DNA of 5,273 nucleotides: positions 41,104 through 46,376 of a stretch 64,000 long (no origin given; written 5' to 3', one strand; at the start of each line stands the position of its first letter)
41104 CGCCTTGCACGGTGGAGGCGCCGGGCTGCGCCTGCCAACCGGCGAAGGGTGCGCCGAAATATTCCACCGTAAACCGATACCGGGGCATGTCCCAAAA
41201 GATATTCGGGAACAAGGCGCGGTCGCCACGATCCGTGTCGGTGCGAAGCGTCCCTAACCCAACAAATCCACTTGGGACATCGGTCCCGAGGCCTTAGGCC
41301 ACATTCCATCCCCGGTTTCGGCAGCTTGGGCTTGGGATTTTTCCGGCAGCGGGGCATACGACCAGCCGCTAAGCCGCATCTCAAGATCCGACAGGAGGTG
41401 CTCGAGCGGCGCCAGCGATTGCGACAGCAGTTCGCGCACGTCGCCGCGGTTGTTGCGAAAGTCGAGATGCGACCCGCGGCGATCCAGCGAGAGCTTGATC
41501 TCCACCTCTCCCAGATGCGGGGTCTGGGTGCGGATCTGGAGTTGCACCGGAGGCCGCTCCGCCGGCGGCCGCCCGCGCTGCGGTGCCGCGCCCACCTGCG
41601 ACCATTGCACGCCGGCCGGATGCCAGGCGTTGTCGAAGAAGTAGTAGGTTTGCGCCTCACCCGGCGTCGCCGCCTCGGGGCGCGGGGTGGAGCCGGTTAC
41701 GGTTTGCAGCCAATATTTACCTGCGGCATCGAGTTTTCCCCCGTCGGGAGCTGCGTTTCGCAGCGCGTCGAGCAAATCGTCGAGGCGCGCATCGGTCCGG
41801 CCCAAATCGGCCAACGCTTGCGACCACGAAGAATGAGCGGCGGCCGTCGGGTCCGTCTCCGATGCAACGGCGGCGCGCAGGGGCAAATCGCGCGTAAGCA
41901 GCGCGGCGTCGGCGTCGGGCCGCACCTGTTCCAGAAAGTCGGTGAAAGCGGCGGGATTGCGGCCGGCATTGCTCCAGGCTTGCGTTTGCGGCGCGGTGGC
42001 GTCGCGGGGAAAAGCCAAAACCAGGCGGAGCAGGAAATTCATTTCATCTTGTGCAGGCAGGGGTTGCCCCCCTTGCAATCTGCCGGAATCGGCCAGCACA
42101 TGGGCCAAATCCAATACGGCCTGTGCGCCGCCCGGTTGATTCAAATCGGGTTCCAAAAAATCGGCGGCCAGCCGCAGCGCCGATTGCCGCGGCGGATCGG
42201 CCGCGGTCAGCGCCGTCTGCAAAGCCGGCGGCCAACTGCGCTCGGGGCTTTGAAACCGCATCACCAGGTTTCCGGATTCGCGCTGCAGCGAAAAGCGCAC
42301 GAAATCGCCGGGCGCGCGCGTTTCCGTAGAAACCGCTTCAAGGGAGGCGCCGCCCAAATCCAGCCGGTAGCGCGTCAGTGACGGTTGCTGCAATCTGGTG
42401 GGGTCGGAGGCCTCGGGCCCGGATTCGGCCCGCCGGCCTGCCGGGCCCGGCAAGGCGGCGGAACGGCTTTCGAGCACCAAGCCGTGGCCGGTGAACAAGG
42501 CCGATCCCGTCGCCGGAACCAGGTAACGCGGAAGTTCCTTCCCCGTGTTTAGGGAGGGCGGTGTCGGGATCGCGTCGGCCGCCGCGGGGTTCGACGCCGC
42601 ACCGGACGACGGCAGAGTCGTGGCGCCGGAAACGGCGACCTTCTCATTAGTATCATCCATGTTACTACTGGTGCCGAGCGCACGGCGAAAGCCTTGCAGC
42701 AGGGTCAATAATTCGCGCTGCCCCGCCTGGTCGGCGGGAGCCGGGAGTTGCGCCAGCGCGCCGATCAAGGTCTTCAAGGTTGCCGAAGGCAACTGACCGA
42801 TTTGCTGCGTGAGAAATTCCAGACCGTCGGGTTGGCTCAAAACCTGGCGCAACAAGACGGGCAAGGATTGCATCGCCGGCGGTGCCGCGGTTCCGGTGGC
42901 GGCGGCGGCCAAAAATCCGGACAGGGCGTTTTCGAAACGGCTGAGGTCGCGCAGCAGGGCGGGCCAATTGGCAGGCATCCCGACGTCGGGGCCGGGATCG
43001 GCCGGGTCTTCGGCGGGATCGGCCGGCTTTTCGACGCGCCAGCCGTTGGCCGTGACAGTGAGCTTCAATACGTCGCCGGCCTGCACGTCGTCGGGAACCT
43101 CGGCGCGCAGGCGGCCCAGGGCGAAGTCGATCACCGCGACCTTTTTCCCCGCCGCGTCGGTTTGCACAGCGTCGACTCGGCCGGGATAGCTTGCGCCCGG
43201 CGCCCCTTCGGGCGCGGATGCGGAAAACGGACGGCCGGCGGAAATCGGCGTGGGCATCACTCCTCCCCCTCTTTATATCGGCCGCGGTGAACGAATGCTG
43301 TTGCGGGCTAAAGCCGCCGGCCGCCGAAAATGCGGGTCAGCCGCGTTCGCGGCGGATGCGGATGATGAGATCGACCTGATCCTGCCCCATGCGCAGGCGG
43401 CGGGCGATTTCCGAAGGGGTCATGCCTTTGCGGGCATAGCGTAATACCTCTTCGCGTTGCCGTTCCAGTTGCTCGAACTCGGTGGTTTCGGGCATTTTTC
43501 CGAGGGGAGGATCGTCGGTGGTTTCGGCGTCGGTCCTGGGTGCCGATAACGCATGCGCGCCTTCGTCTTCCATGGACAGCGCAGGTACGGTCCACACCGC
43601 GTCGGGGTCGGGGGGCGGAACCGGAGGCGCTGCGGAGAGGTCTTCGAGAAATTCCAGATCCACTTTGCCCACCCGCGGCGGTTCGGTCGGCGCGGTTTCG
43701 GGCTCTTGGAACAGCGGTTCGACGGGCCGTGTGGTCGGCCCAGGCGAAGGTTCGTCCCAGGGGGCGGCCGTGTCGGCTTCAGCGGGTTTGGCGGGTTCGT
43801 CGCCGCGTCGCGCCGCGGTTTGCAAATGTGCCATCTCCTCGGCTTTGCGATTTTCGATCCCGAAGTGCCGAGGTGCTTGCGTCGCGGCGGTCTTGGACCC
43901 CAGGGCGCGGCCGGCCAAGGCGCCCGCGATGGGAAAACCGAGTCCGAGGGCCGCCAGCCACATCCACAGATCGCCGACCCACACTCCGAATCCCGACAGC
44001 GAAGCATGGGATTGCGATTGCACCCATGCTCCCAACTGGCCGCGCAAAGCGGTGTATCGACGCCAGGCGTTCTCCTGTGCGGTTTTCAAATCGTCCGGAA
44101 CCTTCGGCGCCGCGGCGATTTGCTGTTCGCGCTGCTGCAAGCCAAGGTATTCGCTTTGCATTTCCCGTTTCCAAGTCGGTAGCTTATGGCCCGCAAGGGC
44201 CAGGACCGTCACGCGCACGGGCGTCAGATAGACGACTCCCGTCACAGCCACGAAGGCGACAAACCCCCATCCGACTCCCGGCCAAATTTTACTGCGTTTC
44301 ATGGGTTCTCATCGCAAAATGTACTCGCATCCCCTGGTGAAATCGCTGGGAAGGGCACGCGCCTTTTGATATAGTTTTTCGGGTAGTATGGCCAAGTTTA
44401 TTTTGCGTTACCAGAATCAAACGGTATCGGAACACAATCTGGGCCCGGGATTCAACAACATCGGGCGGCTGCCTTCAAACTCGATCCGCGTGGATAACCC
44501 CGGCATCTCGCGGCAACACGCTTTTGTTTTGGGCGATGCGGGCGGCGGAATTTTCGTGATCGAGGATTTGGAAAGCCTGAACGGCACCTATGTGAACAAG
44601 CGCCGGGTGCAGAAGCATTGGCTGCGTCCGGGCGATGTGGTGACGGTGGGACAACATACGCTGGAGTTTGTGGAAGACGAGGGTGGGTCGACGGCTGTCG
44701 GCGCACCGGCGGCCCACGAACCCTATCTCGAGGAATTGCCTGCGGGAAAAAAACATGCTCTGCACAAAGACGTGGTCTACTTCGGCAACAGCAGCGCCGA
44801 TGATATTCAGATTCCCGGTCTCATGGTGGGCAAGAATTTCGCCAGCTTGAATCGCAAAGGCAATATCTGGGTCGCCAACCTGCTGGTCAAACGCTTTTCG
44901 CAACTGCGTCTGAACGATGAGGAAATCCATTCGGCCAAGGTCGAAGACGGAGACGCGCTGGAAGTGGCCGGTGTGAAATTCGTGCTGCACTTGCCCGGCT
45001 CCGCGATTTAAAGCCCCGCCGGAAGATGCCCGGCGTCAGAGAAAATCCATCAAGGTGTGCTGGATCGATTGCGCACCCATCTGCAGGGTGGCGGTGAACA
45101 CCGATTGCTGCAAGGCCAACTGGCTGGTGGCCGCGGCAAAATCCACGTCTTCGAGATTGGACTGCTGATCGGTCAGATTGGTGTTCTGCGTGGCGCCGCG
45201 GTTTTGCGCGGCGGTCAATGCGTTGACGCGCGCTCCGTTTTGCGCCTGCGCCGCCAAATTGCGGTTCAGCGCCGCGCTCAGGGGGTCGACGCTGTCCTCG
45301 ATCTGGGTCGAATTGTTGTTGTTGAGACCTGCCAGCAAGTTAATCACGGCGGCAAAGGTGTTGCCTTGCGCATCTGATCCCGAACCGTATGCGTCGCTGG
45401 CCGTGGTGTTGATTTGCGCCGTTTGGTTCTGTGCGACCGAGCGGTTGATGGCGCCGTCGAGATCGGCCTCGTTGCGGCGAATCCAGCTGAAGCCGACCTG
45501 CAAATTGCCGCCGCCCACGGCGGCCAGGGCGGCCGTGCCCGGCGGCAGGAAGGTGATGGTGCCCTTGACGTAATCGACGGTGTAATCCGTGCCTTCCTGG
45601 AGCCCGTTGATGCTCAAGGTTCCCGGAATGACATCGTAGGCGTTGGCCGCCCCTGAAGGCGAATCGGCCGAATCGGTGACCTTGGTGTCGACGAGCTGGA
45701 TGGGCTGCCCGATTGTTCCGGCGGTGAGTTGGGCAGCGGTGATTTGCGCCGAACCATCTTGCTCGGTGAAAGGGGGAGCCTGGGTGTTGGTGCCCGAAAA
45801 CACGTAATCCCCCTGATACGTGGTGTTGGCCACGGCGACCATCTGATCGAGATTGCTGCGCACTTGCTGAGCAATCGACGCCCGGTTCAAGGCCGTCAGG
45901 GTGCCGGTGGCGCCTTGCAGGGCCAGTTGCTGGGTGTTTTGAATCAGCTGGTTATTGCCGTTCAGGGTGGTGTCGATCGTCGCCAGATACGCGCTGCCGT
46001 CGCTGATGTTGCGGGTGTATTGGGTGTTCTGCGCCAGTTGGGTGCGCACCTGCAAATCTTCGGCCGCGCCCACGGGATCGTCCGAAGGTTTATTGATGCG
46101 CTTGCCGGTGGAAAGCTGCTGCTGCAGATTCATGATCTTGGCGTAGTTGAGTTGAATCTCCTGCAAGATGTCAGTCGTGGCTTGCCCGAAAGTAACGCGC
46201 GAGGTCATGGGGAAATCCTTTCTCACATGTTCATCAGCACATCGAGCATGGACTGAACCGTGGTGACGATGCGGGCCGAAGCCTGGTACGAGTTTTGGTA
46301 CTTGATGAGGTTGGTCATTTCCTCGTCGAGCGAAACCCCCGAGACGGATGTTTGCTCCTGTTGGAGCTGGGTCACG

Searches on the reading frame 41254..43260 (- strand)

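Call 10: search_protein_families(library=pfam, proteins=[window:41254-43260:-], max_evalue=0.001)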
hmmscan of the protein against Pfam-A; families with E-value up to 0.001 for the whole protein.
window:41254-43260:- (668 aa): 1 family
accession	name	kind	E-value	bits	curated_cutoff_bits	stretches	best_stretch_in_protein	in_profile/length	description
PF02120.21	Flg_hook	-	3.1e-07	30.6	29.8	1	572-634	13-75/85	Flagellar hook-length control protein FliK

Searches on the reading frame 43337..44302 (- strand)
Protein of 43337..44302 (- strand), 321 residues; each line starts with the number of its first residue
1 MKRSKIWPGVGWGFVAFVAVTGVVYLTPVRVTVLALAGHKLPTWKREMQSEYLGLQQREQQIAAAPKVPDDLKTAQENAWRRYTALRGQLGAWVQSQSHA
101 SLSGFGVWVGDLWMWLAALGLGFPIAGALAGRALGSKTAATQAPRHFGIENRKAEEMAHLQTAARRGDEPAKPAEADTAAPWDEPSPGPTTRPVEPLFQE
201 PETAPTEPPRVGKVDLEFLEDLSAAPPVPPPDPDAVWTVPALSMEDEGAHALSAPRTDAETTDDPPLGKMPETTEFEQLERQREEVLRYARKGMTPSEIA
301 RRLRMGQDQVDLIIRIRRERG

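Call 10: search_protein_families(library=pfam, proteins=[window:43337-44302:-], max_evalue=0.001)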
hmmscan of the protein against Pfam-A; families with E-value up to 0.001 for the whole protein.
window:43337-44302:- (321 aa): 2 families
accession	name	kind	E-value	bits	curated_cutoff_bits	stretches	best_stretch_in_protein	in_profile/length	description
PF19610.4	DUF6115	-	1.8e-06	28.8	27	1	269-315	86-132/134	Family of unknown function (DUF6115)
PF13384.12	HTH_23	-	0.00085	19.5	24.6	0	280-315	4-39/50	Homeodomain-like domain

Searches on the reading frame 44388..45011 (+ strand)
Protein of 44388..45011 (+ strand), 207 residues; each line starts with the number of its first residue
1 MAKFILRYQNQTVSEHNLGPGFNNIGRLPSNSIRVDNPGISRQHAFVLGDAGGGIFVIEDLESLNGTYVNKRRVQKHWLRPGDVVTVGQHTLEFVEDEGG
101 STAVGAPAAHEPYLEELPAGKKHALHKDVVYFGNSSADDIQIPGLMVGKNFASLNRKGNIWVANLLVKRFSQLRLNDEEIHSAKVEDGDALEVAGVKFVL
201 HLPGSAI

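Call 10: search_protein_families(library=pfam, proteins=[window:44388-45011:+], max_evalue=0.001)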
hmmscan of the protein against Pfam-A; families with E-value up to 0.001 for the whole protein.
window:44388-45011:+ (207 aa): 2 families
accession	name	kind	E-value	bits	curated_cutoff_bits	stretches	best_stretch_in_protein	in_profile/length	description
PF00498.31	FHA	-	2.3e-20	73.2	20.7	1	25-88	3-67/67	FHA domain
PF16697.10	Yop-YscD_cpl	-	4.6e-14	52.9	33.2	1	15-97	11-93/94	Inner membrane component of T3SS, cytoplasmic domain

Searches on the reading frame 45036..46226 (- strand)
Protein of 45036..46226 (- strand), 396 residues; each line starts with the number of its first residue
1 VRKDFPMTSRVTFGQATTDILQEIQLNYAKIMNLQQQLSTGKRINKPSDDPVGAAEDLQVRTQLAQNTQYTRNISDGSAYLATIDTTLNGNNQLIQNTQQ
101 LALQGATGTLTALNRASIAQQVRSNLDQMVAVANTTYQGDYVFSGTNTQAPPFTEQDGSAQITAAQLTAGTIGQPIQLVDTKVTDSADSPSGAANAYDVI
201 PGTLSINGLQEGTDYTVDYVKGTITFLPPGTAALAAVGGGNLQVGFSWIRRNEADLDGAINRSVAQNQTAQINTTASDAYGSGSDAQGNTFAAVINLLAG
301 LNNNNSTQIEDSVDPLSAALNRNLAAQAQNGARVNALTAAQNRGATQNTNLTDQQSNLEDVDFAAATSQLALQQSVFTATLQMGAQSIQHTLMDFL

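Call 10: search_protein_families(library=pfam, proteins=[window:45036-46226:-], max_evalue=0.001)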
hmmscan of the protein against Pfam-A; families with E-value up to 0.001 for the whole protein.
window:45036-46226:- (396 aa): 2 families
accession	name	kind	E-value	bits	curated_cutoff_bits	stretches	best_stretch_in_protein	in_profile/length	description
PF00669.25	Flagellin_N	-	1.4e-20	74.2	26.6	1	20-148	10-139/139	Bacterial flagellin N-terminal helical region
PF00700.27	Flagellin_C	-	0.00079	20.1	23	1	317-396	5-86/86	Bacterial flagellin C-terminal helical region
